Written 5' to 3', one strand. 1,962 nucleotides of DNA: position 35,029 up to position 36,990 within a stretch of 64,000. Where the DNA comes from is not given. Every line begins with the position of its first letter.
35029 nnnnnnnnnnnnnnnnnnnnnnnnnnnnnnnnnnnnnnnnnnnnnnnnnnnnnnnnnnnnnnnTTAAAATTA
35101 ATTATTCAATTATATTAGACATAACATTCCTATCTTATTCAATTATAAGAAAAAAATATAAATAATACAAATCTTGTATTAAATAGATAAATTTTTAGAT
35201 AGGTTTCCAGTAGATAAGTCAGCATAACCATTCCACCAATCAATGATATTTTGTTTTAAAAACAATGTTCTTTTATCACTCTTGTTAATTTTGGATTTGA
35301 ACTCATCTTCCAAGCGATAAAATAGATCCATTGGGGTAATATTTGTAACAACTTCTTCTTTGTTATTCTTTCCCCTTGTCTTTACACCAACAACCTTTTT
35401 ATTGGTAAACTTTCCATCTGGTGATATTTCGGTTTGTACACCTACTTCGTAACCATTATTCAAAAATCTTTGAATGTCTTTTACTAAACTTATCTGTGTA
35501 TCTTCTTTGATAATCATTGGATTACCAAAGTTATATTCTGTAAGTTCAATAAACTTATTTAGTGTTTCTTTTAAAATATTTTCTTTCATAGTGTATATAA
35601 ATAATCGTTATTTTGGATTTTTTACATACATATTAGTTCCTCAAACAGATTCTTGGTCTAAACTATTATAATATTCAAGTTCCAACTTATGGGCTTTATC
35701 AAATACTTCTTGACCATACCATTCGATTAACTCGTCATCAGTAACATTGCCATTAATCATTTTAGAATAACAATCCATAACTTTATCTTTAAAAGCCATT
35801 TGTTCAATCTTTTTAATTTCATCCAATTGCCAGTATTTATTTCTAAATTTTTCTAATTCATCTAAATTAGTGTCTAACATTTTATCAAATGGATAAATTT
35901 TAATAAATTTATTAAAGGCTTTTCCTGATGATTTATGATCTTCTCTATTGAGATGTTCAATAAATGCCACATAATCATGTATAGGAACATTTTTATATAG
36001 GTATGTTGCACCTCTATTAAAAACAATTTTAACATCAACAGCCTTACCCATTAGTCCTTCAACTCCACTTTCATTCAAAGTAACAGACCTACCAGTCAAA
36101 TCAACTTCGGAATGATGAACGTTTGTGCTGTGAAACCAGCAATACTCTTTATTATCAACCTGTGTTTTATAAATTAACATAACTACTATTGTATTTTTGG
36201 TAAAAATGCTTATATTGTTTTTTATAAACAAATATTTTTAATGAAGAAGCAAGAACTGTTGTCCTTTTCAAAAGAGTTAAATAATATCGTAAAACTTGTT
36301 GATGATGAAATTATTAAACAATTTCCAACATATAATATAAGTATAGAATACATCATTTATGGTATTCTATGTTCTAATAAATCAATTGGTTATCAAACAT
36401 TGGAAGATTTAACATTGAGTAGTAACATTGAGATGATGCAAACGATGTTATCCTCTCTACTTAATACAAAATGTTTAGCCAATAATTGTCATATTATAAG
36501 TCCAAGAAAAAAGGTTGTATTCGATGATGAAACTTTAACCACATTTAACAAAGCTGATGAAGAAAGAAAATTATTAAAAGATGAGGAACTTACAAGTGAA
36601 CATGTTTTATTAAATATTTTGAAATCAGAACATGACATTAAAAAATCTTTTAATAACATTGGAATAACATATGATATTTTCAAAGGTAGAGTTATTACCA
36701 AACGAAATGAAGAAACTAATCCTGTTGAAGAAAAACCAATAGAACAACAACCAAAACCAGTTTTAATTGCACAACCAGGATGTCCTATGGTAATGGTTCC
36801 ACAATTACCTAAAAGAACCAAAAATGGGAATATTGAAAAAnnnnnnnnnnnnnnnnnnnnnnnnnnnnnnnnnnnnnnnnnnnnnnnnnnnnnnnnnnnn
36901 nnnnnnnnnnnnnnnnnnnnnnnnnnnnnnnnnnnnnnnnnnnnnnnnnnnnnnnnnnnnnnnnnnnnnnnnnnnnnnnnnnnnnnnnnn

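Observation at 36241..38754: Phage-encoded ClpC-like double-ring AAA+ unfoldase with an inactivated D1 ATPase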

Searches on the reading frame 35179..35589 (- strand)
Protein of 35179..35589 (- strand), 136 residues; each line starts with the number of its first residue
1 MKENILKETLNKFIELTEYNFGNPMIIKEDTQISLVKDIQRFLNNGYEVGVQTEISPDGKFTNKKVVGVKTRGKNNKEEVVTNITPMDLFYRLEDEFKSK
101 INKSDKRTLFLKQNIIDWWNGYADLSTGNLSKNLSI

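Call 3: search_protein_families(library=pfam, proteins=[window:35179-35589:-], max_evalue=0.01)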
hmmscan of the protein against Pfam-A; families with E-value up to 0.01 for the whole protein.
window:35179-35589:- (136 aa): 0 families

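Call 5: search_protein_families(library=phrogs, proteins=[window:35179-35589:-], max_evalue=0.001)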
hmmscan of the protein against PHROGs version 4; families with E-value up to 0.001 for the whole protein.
window:35179-35589:- (136 aa): 0 families

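Call 60: search_solved_structures(query=A4, max_evalue=1)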
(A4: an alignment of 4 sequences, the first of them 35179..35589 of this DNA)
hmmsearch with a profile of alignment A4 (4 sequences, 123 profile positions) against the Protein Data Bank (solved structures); distinct sequences matched with E-value up to 1: 7.
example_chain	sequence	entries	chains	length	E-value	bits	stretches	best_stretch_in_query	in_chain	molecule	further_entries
2wu6_A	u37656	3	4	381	0.032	17.8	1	65-110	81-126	DUAL SPECIFICITY PROTEIN KINASE CLK3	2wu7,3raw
6yty_A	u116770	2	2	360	0.036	17.6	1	57-110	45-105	Dual specificity protein kinase CLK3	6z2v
29mo_A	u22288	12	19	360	0.036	17.6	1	57-110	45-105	Dual specificity protein kinase CLK3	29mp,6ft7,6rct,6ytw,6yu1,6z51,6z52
2exe_A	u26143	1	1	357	0.038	17.5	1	66-110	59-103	Dual specificity protein kinase CLK3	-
6fyp_A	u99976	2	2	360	0.039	17.5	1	66-110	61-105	Dual specificity protein kinase CLK3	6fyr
2eu9_A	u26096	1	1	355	0.045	17.3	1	55-110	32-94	Dual specificity protein kinase CLK3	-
6khf_A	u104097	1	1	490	0.084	16.4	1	51-110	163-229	Dual specificity protein kinase CLK3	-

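Call 91: search_protein_families(library=padloc, proteins=[window:35179-35589:-], max_evalue=0.001)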
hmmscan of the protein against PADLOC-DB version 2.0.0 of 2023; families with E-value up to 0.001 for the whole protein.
window:35179-35589:- (136 aa): 0 families

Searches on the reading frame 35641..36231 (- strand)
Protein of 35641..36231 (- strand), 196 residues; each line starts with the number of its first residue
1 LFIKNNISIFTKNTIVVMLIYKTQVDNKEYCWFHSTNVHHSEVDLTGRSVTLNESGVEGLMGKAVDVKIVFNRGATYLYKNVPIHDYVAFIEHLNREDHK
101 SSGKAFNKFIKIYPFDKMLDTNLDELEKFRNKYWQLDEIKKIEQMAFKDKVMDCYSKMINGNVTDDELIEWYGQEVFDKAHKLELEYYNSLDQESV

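Call 3: search_protein_families(library=pfam, proteins=[window:35641-36231:-], max_evalue=0.01)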
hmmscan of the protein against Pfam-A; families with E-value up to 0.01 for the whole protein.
window:35641-36231:- (196 aa): 1 family
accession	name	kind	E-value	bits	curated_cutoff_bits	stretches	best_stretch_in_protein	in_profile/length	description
PF13619.11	KTSC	-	0.0004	20.5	25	1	68-111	18-55/58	KTSC domain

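Call 5: search_protein_families(library=phrogs, proteins=[window:35641-36231:-], max_evalue=0.001)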
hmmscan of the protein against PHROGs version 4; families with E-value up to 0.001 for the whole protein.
window:35641-36231:- (196 aa): 1 family
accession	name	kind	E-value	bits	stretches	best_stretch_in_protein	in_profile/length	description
phrog_3292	-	unknown function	0.00022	21.5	1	67-131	130-188/436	-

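Call 44: search_protein_families(library=pfam, alignment_id=A3, max_evalue=0.01)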
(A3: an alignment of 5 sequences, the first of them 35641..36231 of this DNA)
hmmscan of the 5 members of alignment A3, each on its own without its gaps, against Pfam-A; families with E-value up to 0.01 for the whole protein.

A. member 1, window:35641-36231:- (196 aa): 1 family
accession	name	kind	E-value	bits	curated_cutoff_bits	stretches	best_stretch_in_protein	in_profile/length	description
PF13619.11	KTSC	-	0.0004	20.5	25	1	68-111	18-55/58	KTSC domain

B. families by the number of members that match (of 5 scanned): 1 family
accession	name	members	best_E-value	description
PF13619.11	KTSC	5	7.5e-07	KTSC domain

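Call 61: search_solved_structures(query=A3, max_evalue=1)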
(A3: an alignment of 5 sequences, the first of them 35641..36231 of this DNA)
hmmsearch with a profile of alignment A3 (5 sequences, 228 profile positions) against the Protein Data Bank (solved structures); distinct sequences matched with E-value up to 1: 3.
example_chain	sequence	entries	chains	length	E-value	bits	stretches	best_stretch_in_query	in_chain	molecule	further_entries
7x8c_A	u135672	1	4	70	0.00034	23.7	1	47-100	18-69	KTSC domain-containing protein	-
8wiv_A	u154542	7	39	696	0.055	16.5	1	48-99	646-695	Helicase HerA central domain-containing protein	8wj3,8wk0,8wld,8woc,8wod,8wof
2p22_A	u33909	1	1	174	0.15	15.1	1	105-203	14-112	Suppressor protein STP22 of temperature-sensitive alpha-factor receptor and arginine perme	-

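Call 91: search_protein_families(library=padloc, proteins=[window:35641-36180:-], max_evalue=0.001)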
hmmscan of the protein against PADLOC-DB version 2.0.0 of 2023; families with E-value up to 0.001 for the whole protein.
window:35641-36180:- (179 aa): 0 families

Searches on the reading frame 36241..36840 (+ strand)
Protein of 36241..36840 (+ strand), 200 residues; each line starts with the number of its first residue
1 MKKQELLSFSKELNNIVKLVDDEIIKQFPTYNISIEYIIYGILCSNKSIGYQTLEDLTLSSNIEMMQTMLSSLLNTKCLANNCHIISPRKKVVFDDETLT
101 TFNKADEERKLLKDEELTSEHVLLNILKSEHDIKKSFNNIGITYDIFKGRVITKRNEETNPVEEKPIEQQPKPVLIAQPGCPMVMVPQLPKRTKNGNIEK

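Call 45: predict_structure(alignment_id=A2)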
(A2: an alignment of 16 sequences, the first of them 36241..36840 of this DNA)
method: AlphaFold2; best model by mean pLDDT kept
length: 200 residues; sequences in the alignment: 16
mean_pLDDT: 80.5   pTM: 0.71
mean pLDDT of the five models: 80.5, 80.3, 80.3, 80.1, 80.1
residues with pLDDT >= 90: 116; 70-90: 36; 50-70: 9; < 50: 39
segments of 3 or more residues with pLDDT < 50: 1-4, 166-177, 181-200
pLDDT, mean of each block of 10 residues (from residue 1): 62 94 92 94 93 94 94 91 76 91 94 93 93 88 94 81 49 47 45 43
secondary structure, 60 per line:
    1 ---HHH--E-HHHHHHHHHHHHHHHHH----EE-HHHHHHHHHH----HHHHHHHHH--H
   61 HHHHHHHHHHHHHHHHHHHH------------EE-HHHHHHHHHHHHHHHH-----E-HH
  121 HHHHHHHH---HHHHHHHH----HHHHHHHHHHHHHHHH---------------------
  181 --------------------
elements in order: H11-27 H35-44 H49-57 H60-80 H96-111 H119-128 H132-139 H144-159

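Call 47: fold_search(model_id=the predicted structure, library=pdb)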
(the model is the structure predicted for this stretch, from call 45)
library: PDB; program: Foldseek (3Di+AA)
matches with E <= 10: 190; with E <= 0.001: 61
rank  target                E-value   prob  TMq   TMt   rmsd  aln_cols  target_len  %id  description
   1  2k77_MODEL_1_A        1.6e-06  1.00  0.55  0.74   3.9       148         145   17  NMR solution structure of the Bacillus subtilis ClpC N-domain (released 2009-04-28)
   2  7aa4_A                1.7e-06  1.00  0.63  0.79   2.6       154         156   16  Structure of ClpC1-NTD bound to a CymA analogue (released 2021-08-11)
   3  7eko_O                5.4e-06  1.00  0.62  0.74   2.9       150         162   15  CrClpP-S1 (released 2021-10-20)
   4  6ucr                  8.0e-06  1.00  0.63  0.80   2.5       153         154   16  Structure of ClpC1-NTD L92S L96P (released 2020-05-13)
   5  6pbs_A                1.1e-05  1.00  0.62  0.84   2.5       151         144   16  Structure of ClpC1-NTD in complex with Ecumicin (released 2020-05-13)
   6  4p15                  1.2e-05  1.00  0.52  0.73   5.0       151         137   18  Structure of the ClpC N-terminal domain from an alkaliphilic Bacillus lehensis G1 species (released 2014-07-30)
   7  4xbi_A                1.3e-05  1.00  0.47  0.27   5.9       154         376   14  Structure Of A Malarial Protein Involved in Proteostasis (released 2015-07-29)
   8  6pbs_I                1.4e-05  1.00  0.62  0.83   2.5       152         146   16  Structure of ClpC1-NTD in complex with Ecumicin (released 2020-05-13)
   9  8b3s_Z                2.2e-05  1.00  0.60  0.79   2.4       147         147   19  Structure of YjbA in complex with ClpC N-terminal Domain (released 2023-12-27)
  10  6pbs_B                2.4e-05  1.00  0.63  0.84   2.4       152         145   16  Structure of ClpC1-NTD in complex with Ecumicin (released 2020-05-13)
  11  9a66_A                2.4e-05  1.00  0.62  0.17   5.2       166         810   17  Integrative model of CLPC-CLPP by crosslinking MS and deep learning (released 2024-09-18)
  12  3fes_B                2.4e-05  1.00  0.54  0.72   4.1       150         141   16  Crystal Structure of the ATP-dependent Clp Protease ClpC from Clostridium difficile (released 2008-12-16)
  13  7tfm                  2.8e-05  1.00  0.59  0.80   2.8       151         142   12  Atomic Structure of the Leishmania spp. Hsp100 N-Domain (released 2022-02-16)
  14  8b9u_A                2.8e-05  1.00  0.56  0.76   3.3       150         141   16  Structure of ClpC1 NTD from Mycobacterium tuberculosis (released 2023-07-05)
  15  6pbs_G                4.2e-05  1.00  0.62  0.83   2.5       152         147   16  Structure of ClpC1-NTD in complex with Ecumicin (released 2020-05-13)
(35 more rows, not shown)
